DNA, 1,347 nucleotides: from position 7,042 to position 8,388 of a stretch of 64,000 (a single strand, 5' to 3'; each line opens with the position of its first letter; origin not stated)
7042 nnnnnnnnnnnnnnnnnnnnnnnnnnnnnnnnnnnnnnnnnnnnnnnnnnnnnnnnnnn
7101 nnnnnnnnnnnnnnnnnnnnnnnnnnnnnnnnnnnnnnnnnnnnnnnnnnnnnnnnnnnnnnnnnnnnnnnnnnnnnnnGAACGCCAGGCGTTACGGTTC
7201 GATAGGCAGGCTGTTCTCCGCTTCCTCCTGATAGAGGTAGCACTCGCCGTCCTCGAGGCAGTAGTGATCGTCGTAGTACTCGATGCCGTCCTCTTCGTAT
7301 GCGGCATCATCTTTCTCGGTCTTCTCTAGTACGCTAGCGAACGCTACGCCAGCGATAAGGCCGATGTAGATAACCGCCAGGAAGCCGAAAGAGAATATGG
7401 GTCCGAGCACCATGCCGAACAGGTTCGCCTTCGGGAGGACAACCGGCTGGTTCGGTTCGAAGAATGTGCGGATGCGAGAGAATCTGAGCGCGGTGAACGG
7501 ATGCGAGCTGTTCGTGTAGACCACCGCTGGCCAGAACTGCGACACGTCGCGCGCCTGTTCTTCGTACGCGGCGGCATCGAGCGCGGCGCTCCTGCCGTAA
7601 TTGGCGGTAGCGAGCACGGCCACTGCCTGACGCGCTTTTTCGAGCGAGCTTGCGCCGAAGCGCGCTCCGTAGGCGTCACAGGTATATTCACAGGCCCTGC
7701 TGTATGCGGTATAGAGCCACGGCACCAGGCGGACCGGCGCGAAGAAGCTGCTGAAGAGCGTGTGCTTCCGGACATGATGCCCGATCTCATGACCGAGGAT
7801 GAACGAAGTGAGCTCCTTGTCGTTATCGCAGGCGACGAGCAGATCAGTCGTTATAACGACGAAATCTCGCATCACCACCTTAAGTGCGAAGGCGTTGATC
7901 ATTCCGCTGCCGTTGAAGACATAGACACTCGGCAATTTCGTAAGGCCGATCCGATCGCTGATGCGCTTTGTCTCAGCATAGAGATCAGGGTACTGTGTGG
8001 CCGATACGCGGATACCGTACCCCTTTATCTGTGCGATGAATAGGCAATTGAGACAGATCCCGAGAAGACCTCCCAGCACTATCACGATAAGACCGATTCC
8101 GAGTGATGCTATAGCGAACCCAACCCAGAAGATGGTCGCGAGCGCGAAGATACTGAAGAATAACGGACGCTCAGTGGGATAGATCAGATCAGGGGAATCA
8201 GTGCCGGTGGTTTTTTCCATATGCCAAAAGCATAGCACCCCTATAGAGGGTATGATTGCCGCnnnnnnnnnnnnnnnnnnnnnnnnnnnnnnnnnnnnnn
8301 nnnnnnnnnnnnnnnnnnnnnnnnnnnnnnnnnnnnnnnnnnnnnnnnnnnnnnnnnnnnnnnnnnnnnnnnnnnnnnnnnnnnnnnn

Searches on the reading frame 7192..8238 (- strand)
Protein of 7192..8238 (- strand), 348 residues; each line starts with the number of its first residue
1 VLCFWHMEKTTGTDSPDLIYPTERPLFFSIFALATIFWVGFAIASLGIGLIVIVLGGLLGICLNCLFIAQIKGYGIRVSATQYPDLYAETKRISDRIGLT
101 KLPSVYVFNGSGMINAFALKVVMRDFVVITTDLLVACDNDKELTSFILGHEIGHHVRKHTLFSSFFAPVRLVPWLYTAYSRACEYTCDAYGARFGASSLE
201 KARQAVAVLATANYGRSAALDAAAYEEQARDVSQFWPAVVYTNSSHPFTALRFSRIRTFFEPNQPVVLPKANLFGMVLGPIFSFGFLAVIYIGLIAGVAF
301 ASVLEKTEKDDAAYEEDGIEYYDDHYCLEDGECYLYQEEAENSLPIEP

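Call 28: search_protein_families(library=pfam, proteins=[window:7192-8238:-], max_evalue=0.001)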
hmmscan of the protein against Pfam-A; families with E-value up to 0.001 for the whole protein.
window:7192-8238:- (348 aa): 1 family
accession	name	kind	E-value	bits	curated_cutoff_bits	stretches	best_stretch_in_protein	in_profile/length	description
PF01435.24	Peptidase_M48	-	1.1e-20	74.8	20.3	2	84-166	5-87/186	Peptidase family M48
